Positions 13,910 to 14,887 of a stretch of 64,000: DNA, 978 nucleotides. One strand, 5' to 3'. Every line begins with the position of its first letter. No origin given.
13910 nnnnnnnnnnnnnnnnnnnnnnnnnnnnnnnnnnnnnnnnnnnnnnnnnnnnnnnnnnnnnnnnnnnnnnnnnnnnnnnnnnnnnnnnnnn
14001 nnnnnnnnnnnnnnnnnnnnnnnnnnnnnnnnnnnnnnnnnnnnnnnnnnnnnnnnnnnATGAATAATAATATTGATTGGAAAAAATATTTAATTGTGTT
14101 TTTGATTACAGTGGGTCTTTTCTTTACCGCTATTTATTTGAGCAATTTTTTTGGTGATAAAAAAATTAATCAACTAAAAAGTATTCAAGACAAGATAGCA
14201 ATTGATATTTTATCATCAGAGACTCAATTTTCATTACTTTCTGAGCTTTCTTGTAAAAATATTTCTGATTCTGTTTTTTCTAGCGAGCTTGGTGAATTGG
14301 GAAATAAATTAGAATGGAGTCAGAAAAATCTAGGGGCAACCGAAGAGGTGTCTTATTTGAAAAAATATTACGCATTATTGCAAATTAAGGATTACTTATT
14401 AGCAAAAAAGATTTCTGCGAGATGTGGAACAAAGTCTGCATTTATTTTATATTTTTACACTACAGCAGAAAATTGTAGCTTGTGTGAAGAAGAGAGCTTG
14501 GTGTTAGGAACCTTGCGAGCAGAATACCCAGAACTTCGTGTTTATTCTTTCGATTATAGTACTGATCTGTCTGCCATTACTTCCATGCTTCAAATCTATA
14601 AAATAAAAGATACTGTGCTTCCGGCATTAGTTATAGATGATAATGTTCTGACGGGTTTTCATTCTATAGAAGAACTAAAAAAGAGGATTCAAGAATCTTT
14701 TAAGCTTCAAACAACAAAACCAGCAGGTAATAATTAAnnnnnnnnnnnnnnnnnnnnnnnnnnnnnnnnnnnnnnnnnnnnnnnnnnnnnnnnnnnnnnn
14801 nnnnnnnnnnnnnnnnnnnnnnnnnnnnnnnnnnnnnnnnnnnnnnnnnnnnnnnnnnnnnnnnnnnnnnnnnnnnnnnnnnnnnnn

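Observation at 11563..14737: Thiol-disulfide / exopolysaccharide cluster: DsbA-like, Cys-rich DUF378, processive GT2 (QRLRW), second membrane thioredoxin-like protein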

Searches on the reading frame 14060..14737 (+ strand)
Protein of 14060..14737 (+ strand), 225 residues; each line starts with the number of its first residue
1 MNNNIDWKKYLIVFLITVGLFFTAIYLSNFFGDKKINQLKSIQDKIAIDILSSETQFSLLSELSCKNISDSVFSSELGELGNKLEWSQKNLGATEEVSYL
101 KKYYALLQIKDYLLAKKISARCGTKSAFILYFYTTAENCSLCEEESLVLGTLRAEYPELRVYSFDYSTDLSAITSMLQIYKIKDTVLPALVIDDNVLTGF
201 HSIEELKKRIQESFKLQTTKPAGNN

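Call 3: search_protein_families(library=pfam, proteins=[window:14060-14737:+], max_evalue=1)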
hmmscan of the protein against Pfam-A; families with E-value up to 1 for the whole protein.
window:14060-14737:+ (225 aa): 2 families
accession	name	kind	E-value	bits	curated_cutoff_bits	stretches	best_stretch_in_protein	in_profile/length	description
PF21729.3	IRX15_IRX15L_GXM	-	0.034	14.1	27.8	1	142-189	42-89/189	IRX15/IRX15L/GXM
PF13721.11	SecD-TM1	-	0.043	14.7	30.5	1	1-68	1-62/103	SecD export protein N-terminal TM region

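Call 4: search_protein_families(library=ncbifam, proteins=[window:14060-14737:+], max_evalue=1)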
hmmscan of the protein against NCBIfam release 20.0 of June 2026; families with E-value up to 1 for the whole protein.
window:14060-14737:+ (225 aa): 5 families
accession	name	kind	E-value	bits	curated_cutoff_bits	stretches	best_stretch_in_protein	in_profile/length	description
TIGR02187.2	PDO_seleno_TRX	equivalog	0.028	13.8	185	1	130-193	21-78/209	protein disulfide oxidoreductase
TIGR00412.2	redox_disulf_2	subfamily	0.031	14.7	62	1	166-208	28-72/75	MTH895/ArsE family thioredoxin-like protein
TIGR02196.1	GlrX_YruB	hypoth_equivalog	0.032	14.7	88.55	1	133-202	5-66/74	glutaredoxin-like protein, YruB-family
TIGR02740.1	TraF-like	hypoth_equivalog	0.071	12.3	232.25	1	125-156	169-198/276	TraF-like protein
TIGR04371.1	methyltran_NanM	subfamily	0.28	10.7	44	0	8-60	174-224/273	putative sugar O-methyltransferase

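Call 9: find_homologous_proteins(query=window:14060-14734:+)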
Query window:14060-14734:+ (225 aa): 3699 proteins with E <= 0.001 among 4301 candidates; the best 120 are listed.
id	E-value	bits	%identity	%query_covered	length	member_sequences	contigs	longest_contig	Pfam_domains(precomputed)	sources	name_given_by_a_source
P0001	4.1e-140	482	100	100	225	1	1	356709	-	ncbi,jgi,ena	ncbi:MAG: hypothetical protein WC870_01655 [Candidatus Paceibacterota bacterium]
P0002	3.5e-127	440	92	99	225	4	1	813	-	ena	-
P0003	1.8e-126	438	90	100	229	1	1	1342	-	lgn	-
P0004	8.9e-125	432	91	96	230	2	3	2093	-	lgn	-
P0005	3.9e-124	430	87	100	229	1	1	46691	-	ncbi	-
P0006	5.5e-124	430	88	100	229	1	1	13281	-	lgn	-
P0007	6.0e-124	430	87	100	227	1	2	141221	-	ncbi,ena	-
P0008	8.5e-124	429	89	100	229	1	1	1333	-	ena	-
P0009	3.0e-123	427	88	99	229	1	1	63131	-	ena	-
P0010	5.7e-122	423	87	100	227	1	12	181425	-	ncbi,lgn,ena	ncbi:MAG: hypothetical protein AAB623_01250 [Patescibacteria group bacterium]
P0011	1.6e-121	422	89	98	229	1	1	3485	-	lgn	-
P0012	2.0e-121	421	86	100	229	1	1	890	-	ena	-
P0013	2.6e-121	421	86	99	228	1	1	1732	-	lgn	-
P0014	3.3e-121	421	86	99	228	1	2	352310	-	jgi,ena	jgi:hypothetical protein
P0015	3.3e-121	421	85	100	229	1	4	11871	-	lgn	-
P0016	3.9e-121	420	87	100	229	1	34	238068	-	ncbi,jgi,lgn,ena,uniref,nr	ncbi:MAG: hypothetical protein UU82_C0001G0009 [Candidatus Nomurabacteria bacterium GW2011_GWC2_41_8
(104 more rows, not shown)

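Call 12: find_encoding_contigs(protein=P0001, flank=10000, max_places=3)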
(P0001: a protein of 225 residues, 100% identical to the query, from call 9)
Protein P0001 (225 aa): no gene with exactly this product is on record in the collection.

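Call 13: find_encoding_contigs(protein=P0016, flank=6000, max_places=4)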
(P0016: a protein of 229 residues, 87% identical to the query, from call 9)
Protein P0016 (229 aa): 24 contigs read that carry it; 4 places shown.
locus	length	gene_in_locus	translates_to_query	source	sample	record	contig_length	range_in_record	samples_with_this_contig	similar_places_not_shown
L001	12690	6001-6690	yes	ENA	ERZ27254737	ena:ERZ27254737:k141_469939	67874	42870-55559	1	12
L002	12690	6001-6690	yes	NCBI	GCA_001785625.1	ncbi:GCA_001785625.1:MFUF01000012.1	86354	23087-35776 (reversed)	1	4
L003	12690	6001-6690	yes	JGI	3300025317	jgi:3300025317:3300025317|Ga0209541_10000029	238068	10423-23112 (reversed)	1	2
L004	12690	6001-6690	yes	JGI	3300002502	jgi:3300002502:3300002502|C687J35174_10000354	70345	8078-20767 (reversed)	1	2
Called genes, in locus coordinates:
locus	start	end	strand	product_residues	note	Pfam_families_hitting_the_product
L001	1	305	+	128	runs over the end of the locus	PF02452:PemK_toxin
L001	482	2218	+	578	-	PF01807:Zn_ribbon_DnaG, PF08275:DNAG_N, PF01751:Toprim, PF13155:Toprim_2, PF13662:Toprim_4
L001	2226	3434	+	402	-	PF03979:Sigma70_r1_1, PF00140:Sigma70_r1_2, PF04542:Sigma70_r2, PF04539:Sigma70_r3, PF04545:Sigma70_r4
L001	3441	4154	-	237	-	PF18400:Thioredoxin_12 (faint), PF13098:Thioredoxin_2 (weak), PF13462:Thioredoxin_4, PF01323:DSBA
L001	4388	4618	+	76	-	PF04070:DUF378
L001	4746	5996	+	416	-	PF13506:Glyco_transf_21 (weak), PF03142:Chitin_synth_2 (faint), PF00535:Glycos_transf_2, PF10111:Glyco_tranf_2_2 (weak), PF13641:Glyco_tranf_2_3, PF01644:Chitin_synth_1 (faint), PF13632:Glyco_trans_2_3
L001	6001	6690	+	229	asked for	-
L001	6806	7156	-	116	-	-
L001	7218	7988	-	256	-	PF00889:EF_TS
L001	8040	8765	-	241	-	PF00318:Ribosomal_S2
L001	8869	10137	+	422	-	PF00587:tRNA-synt_2b, PF03129:HGTP_anticodon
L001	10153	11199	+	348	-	PF06723:MreB_Mbl, PF00022:Actin (weak), PF00012:HSP70, PF14450:FtsA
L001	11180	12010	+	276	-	PF04085:MreC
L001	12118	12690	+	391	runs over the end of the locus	PF01702:TGT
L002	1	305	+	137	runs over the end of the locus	PF02452:PemK_toxin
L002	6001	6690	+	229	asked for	-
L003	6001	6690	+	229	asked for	-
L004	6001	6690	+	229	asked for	-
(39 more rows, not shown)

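Call 14: find_encoding_contigs(protein=P0010, flank=6000, max_places=3)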
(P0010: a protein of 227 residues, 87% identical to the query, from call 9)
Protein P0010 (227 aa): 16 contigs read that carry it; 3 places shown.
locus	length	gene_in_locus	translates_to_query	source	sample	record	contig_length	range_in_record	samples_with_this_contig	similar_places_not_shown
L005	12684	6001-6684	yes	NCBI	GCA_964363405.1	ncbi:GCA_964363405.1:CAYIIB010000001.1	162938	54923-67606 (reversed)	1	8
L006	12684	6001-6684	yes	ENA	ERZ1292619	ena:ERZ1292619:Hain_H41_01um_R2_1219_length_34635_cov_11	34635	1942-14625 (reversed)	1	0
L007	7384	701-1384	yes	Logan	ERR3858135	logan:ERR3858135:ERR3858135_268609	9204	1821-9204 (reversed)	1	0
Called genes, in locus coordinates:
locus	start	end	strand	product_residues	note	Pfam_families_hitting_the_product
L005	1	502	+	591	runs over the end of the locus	-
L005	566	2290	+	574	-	PF01807:Zn_ribbon_DnaG, PF08275:DNAG_N, PF01751:Toprim (weak), PF13155:Toprim_2, PF13662:Toprim_4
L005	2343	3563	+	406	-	PF03979:Sigma70_r1_1, PF00140:Sigma70_r1_2, PF04542:Sigma70_r2, PF04539:Sigma70_r3, PF04545:Sigma70_r4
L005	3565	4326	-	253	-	PF13462:Thioredoxin_4 (weak), PF01323:DSBA, PF13462:Thioredoxin_4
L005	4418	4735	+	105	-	PF04070:DUF378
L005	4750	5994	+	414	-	PF13506:Glyco_transf_21, PF03142:Chitin_synth_2 (faint), PF00535:Glycos_transf_2, PF10111:Glyco_tranf_2_2, PF13641:Glyco_tranf_2_3, PF13632:Glyco_trans_2_3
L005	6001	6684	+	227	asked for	-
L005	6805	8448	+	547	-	PF21722:Gly_rich_2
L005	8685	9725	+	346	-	-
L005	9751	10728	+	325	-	-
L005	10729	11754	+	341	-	PF00404:Dockerin_1 (weak)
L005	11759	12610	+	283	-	-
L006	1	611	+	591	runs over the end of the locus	-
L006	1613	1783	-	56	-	-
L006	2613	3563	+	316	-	PF00140:Sigma70_r1_2, PF04542:Sigma70_r2, PF04539:Sigma70_r3, PF04545:Sigma70_r4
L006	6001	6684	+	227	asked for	-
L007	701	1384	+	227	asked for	-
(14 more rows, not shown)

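Call 17: search_protein_representatives(protein=window:14060-14734:+)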
Query: 225 residues. Proteins with E-value up to 0.001 (for the whole library): 839; up to 1e-10: 353; up to 1e-30: 82. The best 150 are listed.
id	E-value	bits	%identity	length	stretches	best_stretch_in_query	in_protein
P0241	8.6e-87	306.6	66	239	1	1-218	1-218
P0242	1.5e-70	253.6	54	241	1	4-218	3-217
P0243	2.1e-62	226.9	74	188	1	1-144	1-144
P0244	1.5e-60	220.9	50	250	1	4-211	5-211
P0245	1.5e-59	217.6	50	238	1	4-214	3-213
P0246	2.5e-56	207.1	46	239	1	2-218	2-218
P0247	3.3e-55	203.4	45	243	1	2-221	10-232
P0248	4.2e-53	196.6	47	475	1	5-209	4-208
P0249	1.2e-52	195.1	46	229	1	6-206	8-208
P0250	1.9e-52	194.4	47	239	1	3-211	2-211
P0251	4.6e-52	193.2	46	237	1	4-211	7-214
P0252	9.6e-52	192.1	46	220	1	6-221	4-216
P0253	1.1e-50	188.6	44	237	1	2-219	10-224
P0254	8.9e-49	182.4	44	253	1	4-211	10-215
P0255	9.3e-49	182.4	43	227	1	6-216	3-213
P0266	1.6e-44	168.5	42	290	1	7-215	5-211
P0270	5.1e-44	166.9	42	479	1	6-207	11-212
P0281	1.1e-40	156.0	41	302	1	4-207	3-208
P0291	6.4e-38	147.0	41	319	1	5-210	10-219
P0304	2.6e-34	135.2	42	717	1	2-211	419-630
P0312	1.8e-32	129.2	37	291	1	8-209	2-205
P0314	2.0e-32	129.1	35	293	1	8-211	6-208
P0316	2.5e-32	128.7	38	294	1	4-207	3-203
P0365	4.9e-24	101.6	27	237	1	9-212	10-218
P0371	2.1e-23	99.6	27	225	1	7-212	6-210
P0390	2.1e-20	89.8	27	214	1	5-211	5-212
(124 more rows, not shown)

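Call 19: search_protein_families(library=pfam, proteins=[P0304, P0248, P0270, P0291, P0281, P0316, P0314, P0312, P0266], max_evalue=0.01)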
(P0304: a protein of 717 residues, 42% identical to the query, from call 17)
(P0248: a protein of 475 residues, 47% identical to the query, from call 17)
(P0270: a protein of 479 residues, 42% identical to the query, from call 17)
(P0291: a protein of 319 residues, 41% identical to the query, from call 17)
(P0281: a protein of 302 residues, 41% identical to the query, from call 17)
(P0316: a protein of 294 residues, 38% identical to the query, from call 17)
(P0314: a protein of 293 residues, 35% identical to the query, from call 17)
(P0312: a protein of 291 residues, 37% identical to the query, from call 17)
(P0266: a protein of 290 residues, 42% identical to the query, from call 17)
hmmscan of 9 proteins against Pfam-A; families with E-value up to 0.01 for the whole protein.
P0304 (717 aa): 8 families
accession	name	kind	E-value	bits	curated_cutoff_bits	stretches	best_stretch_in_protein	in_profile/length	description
PF00535.33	Glycos_transf_2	-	2.6e-30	106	23.3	1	48-214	2-168/168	Glycosyl transferase family 2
PF13641.12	Glyco_tranf_2_3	-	2e-27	97.1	27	1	46-267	3-230/230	Glycosyltransferase like family 2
PF13632.12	Glyco_trans_2_3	-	1.9e-15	57.6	27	1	128-359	2-193/198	Glycosyl transferase family group 2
PF13506.12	Glyco_transf_21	-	7.5e-14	52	21.7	1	112-265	18-173/174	Glycosyl transferase family 21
PF10111.15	Glyco_tranf_2_2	-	5.4e-07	29.8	27.3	1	48-253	2-221/276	Glycosyltransferase like family 2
PF13704.12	Glyco_tranf_2_4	-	0.0001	23.2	27.5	1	63-138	7-85/98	Glycosyl transferase family 2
PF18572.7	T6PP_N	-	0.0048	17.3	25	0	446-518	27-90/99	Trehalose-6-phosphate phosphatase N-terminal helical bundle domain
PF00085.26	Thioredoxin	-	0.006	17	23.5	0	550-616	20-83/103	Thioredoxin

P0248 (475 aa): 1 family
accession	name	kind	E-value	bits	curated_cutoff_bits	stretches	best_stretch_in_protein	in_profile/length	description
PF02585.22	PIG-L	-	7.3e-11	43.1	28.2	1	222-362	2-128/129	GlcNAc-PI de-N-acetylase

P0270 (479 aa): 2 families
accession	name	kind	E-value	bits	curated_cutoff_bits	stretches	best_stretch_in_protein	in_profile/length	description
PF02585.22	PIG-L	-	2.5e-12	47.8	28.2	1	226-369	2-128/129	GlcNAc-PI de-N-acetylase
PF00085.26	Thioredoxin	-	0.0011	19.4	23.5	1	132-204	20-87/103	Thioredoxin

P0291 (319 aa): 0 families

P0281 (302 aa): 0 families

P0316 (294 aa): 0 families

P0314 (293 aa): 0 families

P0312 (291 aa): 3 families
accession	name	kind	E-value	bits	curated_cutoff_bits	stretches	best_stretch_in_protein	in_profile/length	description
PF13098.12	Thioredoxin_2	-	0.00032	21.5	27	1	127-205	7-103/104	Thioredoxin-like domain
PF00085.26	Thioredoxin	-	0.0017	18.7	23.5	1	127-191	20-81/103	Thioredoxin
PF13905.12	Thioredoxin_8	-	0.0037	18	27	0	160-188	59-87/94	Thioredoxin-like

P0266 (290 aa): 0 families

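Call 25: find_related_loci(query=A3, collection=genome_contigs, flank=6000)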
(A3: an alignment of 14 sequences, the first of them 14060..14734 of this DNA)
Query A3 (225 aa) in genome_contigs; peptide patterns used: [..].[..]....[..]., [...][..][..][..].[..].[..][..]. (x = any residue, [..] = any of these).
599 stretches matched a pattern (row limit reached: there are more); 552 encode a relative of the query (tblastn E <= 1e-3); the best 80 are kept; 80 distinct loci.
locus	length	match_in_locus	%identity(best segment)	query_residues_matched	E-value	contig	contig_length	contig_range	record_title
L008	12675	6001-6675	87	1-225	8e-133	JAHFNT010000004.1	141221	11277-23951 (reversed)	MAG: Candidatus Nomurabacteria bacterium isolate nzgw487 NODE_87_length_141222_cov_5.022537, whole genome shotgun sequen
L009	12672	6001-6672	87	1-224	2e-130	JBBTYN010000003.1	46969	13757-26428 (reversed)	MAG: Patescibacteria group bacterium isolate H41-bin112_1 H41_bin112_1_000000000003, whole genome shotgun sequence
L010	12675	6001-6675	87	1-225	3e-130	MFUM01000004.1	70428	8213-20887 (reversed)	MAG: Candidatus Nomurabacteria bacterium RIFCSPHIGHO2_12_FULL_42_19 rifcsphigho2_12_scaffold_279, whole genome shotgun s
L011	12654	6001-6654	89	1-218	9e-129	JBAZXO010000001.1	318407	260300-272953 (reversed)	MAG: Candidatus Paceibacterota bacterium isolate SO_2017_GW1_58 NODE_259_length_318407_cov_7.284130_OW334_2017, whole ge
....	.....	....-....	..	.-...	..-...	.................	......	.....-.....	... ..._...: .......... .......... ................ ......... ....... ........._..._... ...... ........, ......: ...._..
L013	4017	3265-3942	85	1-225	4e-129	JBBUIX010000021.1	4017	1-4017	MAG: Patescibacteria group bacterium isolate H43-bin140_1 H43_bin140_1_000000000021, whole genome shotgun sequence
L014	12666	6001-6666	86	1-222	2e-126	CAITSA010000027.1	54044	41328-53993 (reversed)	uncultured bacterium isolate AlinenLipids_bin-4835 genome assembly, contig: bin-4835:27/31, whole genome shotgun sequenc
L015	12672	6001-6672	82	1-224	3e-125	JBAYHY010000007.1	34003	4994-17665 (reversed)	MAG: Candidatus Paceibacterota bacterium isolate SO_2016_GW1_160 scaffold02323_OW334_2016, whole genome shotgun sequence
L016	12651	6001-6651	86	1-217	3e-125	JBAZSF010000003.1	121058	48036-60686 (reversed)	MAG: Candidatus Paceibacterota bacterium isolate SO_2017_GW1_167 NODE_1070_length_121058_cov_3.151533_OW334_2017, whole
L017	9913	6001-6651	86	1-217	3e-124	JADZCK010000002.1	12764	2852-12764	MAG: Candidatus Nomurabacteria bacterium isolate SJ72 c_000000012207, whole genome shotgun sequence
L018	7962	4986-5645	85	2-221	3e-123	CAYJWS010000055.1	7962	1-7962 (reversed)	MAG TPA_asm: uncultured Gammaproteobacteria bacterium isolate ERP125453_co1_494 genome assembly, contig: NODE_11258_leng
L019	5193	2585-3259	82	1-225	7e-124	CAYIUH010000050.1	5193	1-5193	MAG TPA_asm: uncultured Candidatus Saccharibacteria bacterium isolate ERP119705_co6_845 genome assembly, contig: NODE_27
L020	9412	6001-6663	82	1-221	8e-122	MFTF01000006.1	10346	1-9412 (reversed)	MAG: Candidatus Nomurabacteria bacterium RIFCSPHIGHO2_01_FULL_36_23 rifcsphigho2_01_scaffold_18775, whole genome shotgun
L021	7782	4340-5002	83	1-220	2e-120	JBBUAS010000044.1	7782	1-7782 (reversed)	MAG: Patescibacteria group bacterium isolate H43-bin109_1 H43_bin109_1_000000000044, whole genome shotgun sequence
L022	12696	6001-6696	78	1-224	1e-120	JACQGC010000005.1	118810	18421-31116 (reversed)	MAG: Candidatus Nomurabacteria bacterium isolate NC_groundwater_1063_Pr2_B-0.1um_42_14 rattlesnake_spring_18_scaffold_15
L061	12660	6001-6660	75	1-220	4e-110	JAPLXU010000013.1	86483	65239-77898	MAG: Candidatus Nomurabacteria bacterium isolate LacPavin_0419_WC70L_MAG_39_11 LacPavin_0419_WC70L_scaffold_473875, whol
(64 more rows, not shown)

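Call 26: predict_structure(alignment_id=A2)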
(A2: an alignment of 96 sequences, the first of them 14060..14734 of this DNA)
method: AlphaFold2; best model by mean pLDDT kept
length: 225 residues; sequences in the alignment: 96
mean_pLDDT: 89.6   pTM: 0.78
mean pLDDT of the five models: 89.6, 89.5, 89.4, 88.9, 88.5
residues with pLDDT >= 90: 149; 70-90: 61; 50-70: 14; < 50: 1
segments of 3 or more residues with pLDDT < 50: none
pLDDT, mean of each block of 10 residues (from residue 1): 84 98 97 89 84 85 81 83 92 91 93 92 92 89 96 93 95 97 93 96 97 72 52
secondary structure, 60 per line:
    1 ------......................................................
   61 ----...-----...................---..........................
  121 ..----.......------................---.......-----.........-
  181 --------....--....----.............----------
elements in order: H7-60 H73-91 H95-122 E127-133 H140-155 E159-165 H171-179 E189-192 E195-198 H203-215

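Call 30: find_encoding_contigs(protein=P0304, flank=6000, max_places=3)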
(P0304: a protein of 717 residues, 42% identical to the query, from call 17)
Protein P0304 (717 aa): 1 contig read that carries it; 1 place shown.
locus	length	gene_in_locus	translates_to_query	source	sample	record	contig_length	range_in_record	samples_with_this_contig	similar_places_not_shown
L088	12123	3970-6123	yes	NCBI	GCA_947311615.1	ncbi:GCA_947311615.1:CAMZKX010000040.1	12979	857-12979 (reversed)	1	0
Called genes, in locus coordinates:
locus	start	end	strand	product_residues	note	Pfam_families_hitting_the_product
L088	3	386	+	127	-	?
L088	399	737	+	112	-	PF00237:Ribosomal_L22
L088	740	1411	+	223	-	PF07650:KH_2, PF00189:Ribosomal_S3_C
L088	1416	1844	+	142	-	PF00252:Ribosomal_L16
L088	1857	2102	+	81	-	PF00366:Ribosomal_S17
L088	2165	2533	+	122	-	PF00238:Ribosomal_L14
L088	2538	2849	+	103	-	PF00467:KOW (weak), PF17136:ribosomal_L24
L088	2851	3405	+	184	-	PF00281:Ribosomal_L5, PF00673:Ribosomal_L5_C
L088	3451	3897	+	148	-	-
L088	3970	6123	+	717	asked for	PF13506:Glyco_transf_21, PF13641:Glyco_tranf_2_3, PF00535:Glycos_transf_2, PF10111:Glyco_tranf_2_2 (weak), PF13632:Glyco_trans_2_3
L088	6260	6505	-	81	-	-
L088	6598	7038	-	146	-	PF00889:EF_TS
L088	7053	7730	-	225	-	PF00318:Ribosomal_S2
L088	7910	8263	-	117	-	-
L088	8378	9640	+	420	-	PF00587:tRNA-synt_2b, PF03129:HGTP_anticodon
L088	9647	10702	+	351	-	PF00022:Actin (faint), PF06723:MreB_Mbl, PF00012:HSP70, PF14450:FtsA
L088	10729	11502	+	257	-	PF04085:MreC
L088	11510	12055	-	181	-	PF02600:DsbB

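Call 31: find_encoding_contigs(protein=P0270, flank=6000, max_places=3)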
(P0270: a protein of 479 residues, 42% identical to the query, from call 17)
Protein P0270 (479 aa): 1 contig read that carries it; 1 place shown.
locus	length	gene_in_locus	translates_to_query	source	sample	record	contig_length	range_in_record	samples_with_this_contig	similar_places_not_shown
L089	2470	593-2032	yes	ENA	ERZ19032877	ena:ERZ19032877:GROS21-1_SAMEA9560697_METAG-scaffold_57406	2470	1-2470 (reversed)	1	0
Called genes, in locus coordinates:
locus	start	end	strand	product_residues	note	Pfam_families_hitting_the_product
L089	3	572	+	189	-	?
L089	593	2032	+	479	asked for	PF02585:PIG-L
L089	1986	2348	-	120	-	PF13392:HNH_3 (weak)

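Call 32: find_encoding_contigs(protein=P0365, flank=6000, max_places=3)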
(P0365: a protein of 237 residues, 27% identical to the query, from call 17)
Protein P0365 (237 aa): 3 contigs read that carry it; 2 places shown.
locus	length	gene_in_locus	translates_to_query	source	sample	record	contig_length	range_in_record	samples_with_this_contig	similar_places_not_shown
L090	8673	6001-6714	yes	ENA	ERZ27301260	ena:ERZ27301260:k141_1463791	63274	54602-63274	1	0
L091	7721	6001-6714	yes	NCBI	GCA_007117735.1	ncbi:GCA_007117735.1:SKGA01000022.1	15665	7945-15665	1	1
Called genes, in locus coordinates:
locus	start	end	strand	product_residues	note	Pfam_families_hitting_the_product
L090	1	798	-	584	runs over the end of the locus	PF00488:MutS_V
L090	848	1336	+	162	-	-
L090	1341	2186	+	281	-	PF05670:NFACT-R_1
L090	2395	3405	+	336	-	PF00535:Glycos_transf_2, PF04138:GtrA_DPMS_TM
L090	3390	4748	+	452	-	PF13231:PMT_2 (weak)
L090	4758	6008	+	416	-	PF13506:Glyco_transf_21, PF03142:Chitin_synth_2 (faint), PF00535:Glycos_transf_2, PF10111:Glyco_tranf_2_2, PF13641:Glyco_tranf_2_3, PF13632:Glyco_trans_2_3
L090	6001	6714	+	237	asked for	-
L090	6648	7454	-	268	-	PF00590:TP_methylase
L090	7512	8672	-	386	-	?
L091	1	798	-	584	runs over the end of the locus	PF00488:MutS_V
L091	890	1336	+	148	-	-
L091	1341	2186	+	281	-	PF05670:NFACT-R_1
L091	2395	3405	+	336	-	PF00535:Glycos_transf_2, PF04138:GtrA_DPMS_TM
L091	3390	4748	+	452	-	PF13231:PMT_2 (weak)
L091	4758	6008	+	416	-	PF13506:Glyco_transf_21, PF03142:Chitin_synth_2 (faint), PF00535:Glycos_transf_2, PF10111:Glyco_tranf_2_2, PF13641:Glyco_tranf_2_3, PF13632:Glyco_trans_2_3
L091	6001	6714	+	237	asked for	-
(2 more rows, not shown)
